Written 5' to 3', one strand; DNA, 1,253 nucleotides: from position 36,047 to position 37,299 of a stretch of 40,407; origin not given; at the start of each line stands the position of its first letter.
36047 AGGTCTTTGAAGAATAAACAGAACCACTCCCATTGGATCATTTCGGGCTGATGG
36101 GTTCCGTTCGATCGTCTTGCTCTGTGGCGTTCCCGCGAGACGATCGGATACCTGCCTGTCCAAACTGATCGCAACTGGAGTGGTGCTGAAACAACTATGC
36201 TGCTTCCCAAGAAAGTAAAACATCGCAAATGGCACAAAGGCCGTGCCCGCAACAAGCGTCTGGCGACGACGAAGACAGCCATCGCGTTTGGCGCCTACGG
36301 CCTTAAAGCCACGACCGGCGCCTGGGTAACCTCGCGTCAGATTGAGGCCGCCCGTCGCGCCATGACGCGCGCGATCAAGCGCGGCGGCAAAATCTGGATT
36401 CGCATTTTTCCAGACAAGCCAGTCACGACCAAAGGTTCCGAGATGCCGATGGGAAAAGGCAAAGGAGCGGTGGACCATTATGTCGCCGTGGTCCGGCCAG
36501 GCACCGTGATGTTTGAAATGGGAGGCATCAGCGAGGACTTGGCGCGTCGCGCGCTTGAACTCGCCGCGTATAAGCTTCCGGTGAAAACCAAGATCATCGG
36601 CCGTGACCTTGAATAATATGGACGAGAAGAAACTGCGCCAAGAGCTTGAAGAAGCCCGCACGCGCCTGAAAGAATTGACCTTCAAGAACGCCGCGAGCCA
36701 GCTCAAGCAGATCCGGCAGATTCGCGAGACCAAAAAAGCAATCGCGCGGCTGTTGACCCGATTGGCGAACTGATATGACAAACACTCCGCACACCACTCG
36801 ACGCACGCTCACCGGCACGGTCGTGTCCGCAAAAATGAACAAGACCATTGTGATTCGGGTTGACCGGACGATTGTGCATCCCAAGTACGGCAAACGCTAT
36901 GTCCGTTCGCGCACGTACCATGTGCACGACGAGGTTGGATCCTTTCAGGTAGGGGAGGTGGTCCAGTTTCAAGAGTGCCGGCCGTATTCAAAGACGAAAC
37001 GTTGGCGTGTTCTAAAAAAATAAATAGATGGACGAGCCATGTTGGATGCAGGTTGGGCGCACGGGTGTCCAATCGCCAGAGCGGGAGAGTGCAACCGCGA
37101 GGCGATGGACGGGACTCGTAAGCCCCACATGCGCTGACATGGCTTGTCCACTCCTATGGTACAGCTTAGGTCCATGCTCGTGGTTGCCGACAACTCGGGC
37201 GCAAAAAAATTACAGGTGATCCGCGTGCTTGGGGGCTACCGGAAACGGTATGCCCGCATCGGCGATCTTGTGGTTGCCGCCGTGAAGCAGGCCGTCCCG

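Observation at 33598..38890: Family of ~116-127-nt long-hairpin elements occupying the intergenic spacers of the S10/spc ribosomal-protein operon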

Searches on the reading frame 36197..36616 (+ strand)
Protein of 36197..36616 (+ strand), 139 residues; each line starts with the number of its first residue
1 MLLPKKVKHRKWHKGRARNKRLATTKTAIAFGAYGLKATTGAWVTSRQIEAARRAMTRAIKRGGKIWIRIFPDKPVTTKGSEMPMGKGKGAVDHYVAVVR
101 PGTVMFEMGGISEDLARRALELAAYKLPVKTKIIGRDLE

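Call 19: find_encoding_contigs(protein=window:36197-36616:+, flank=10000, max_places=10)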
Protein window:36197-36616:+ (139 aa): 5 contigs read that carry it; 4 places shown.
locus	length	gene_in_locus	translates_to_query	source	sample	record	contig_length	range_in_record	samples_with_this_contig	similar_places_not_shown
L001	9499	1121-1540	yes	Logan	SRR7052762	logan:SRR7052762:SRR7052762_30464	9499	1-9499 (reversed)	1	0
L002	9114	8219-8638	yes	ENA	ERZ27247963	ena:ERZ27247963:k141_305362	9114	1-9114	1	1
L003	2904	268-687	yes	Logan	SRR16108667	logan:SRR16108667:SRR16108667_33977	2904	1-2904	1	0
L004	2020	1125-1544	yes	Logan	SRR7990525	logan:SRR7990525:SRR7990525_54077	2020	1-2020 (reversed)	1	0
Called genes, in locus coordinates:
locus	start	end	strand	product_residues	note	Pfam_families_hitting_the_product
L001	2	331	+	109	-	?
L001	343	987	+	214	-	PF07650:KH_2, PF00189:Ribosomal_S3_C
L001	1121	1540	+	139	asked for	PF00252:Ribosomal_L16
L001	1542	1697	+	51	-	PF00831:Ribosomal_L29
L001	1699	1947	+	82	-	PF00366:Ribosomal_S17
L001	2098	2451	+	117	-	PF00238:Ribosomal_L14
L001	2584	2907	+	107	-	PF00467:KOW, PF17136:ribosomal_L24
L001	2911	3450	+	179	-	PF00281:Ribosomal_L5, PF00673:Ribosomal_L5_C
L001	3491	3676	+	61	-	PF00253:Ribosomal_S14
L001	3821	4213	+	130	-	PF00410:Ribosomal_S8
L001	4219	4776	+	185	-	PF00347:Ribosomal_L6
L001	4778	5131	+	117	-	PF00861:Ribosomal_L18p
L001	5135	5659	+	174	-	PF00333:Ribosomal_S5, PF03719:Ribosomal_S5_C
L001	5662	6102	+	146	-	PF00828:Ribosomal_L27A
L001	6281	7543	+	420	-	PF00344:SecY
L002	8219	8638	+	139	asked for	PF00252:Ribosomal_L16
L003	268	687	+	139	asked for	PF00252:Ribosomal_L16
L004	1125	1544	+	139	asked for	PF00252:Ribosomal_L16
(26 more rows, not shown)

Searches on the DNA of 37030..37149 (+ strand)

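Call 68: search_dna_similar(query=window:37030-37149:+, collection=plasmids, mode=distant, max_evalue=1, max_rows=8)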
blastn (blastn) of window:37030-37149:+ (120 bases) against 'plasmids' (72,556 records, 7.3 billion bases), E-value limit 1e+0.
No match.
